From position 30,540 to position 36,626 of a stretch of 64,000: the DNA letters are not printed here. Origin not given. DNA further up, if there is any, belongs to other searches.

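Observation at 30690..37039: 1,930-aa peptidase C25 (gingipain/PorU-like) protein with an intact catalytic dyad and a T9SS C-terminal domain, followed by a small OMP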

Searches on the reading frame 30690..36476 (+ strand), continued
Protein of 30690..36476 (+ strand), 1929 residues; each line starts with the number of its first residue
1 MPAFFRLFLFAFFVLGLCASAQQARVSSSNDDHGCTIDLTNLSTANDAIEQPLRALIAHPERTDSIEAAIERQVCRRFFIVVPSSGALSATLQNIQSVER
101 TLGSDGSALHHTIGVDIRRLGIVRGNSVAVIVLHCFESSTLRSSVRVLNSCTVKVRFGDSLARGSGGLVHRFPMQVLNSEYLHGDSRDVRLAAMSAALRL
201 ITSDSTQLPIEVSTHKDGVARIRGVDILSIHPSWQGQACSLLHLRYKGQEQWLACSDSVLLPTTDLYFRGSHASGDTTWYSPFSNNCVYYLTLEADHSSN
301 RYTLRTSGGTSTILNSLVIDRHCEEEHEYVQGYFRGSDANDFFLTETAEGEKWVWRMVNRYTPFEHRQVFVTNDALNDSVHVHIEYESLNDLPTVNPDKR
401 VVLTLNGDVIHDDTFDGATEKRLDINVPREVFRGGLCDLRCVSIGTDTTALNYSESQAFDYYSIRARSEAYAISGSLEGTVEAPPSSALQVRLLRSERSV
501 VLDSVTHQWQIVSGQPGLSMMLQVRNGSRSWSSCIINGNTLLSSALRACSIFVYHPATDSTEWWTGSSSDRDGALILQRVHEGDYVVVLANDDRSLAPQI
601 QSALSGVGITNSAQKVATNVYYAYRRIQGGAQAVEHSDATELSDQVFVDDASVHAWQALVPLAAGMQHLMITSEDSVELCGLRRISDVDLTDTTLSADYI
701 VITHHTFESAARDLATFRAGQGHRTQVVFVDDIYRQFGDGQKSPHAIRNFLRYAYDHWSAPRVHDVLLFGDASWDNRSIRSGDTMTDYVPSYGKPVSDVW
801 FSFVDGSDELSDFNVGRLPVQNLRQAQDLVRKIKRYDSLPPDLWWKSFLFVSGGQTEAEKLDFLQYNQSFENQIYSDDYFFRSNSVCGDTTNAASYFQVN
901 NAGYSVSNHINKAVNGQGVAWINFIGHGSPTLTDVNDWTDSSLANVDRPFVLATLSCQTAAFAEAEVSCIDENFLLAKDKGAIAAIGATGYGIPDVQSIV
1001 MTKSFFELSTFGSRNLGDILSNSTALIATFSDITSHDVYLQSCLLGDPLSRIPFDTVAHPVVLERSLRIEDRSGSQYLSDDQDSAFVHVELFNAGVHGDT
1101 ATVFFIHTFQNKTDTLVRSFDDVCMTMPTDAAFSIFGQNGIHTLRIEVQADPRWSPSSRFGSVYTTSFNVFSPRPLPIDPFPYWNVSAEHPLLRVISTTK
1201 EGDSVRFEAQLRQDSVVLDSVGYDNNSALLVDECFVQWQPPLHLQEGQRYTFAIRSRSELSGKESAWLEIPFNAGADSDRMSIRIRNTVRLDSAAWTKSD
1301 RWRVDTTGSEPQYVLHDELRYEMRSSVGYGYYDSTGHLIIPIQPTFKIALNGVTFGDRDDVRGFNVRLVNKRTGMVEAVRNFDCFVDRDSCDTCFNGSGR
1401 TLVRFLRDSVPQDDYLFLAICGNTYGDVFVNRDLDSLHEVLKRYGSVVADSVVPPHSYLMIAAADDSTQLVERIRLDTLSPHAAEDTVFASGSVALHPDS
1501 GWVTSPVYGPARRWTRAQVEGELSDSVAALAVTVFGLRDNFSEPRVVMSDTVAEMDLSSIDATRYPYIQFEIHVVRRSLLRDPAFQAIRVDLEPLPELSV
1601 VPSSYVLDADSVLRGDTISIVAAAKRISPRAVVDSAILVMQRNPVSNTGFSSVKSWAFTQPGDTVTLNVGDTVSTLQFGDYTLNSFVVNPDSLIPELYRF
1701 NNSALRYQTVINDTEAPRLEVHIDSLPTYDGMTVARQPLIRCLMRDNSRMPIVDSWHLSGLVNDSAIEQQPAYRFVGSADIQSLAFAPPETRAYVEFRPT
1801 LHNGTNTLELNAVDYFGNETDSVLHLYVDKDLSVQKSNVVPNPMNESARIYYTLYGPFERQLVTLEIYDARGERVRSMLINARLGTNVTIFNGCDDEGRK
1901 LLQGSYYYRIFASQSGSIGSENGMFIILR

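Call 111: find_encoding_contigs(protein=P0006, flank=10000, max_places=1)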
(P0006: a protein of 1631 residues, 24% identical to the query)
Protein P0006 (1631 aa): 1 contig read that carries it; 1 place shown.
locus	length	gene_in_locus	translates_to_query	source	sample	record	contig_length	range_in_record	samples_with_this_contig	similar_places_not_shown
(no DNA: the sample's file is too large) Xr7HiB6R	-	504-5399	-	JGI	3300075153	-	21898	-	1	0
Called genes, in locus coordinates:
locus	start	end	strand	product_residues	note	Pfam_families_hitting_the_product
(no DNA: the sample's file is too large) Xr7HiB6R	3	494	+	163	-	?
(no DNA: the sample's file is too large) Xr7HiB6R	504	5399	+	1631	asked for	PF01364:Peptidase_C25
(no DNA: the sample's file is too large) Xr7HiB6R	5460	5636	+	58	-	-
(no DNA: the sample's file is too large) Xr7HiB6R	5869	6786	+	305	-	-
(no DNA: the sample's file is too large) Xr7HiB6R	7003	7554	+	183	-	PF02674:Colicin_V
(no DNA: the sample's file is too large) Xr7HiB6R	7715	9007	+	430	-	PF00579:tRNA-synt_1b, PF22421:SYY_C-terminal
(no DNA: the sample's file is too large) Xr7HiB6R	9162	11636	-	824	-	PF13620:CarboxypepD_reg, PF13715:CarbopepD_reg_2, PF18939:DUF5686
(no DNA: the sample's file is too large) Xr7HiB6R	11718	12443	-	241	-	PF00005:ABC_tran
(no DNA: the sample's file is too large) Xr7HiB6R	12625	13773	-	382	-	PF14501:HATPase_c_5 (weak), PF02518:HATPase_c, PF13589:HATPase_c_3 (weak)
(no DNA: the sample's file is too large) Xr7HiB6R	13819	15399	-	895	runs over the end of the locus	PF05359:DUF748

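Call 116: find_related_loci(query=A7, collection=metagenome_contigs, flank=10000)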
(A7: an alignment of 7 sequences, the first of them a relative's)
Query A7 (1907 aa) in metagenome_contigs; peptide patterns used: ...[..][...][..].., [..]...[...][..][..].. (x = any residue, [..] = any of these).
439 stretches matched a pattern; 30 encode a relative of the query (tblastn E <= 1e-3); 29 distinct loci.
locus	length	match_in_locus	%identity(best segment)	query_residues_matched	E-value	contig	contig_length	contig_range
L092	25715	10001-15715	35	4-1907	0e+0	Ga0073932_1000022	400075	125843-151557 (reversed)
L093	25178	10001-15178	33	187-1907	0e+0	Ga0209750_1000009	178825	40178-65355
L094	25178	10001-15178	33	187-1907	0e+0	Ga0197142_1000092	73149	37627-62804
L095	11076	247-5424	33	187-1907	0e+0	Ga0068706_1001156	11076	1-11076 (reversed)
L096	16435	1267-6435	33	187-1907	0e+0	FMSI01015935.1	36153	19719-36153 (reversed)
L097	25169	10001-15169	31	187-1907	0e+0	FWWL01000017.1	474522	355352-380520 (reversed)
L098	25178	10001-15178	33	187-1907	0e+0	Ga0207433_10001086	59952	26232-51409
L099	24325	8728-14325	28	2-1905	0e+0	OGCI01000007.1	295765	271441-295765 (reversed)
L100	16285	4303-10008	27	4-1907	0e+0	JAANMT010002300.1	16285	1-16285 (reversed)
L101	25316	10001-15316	30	112-1905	0e+0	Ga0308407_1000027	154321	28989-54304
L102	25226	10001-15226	34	187-1907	0e+0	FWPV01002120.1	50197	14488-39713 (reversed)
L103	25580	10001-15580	29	26-1905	0e+0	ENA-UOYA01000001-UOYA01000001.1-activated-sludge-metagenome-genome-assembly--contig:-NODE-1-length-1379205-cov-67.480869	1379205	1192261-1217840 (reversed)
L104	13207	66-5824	34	1-1900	0e+0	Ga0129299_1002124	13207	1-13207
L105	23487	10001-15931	27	15-1907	4e-153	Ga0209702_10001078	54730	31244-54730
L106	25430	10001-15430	33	102-1900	0e+0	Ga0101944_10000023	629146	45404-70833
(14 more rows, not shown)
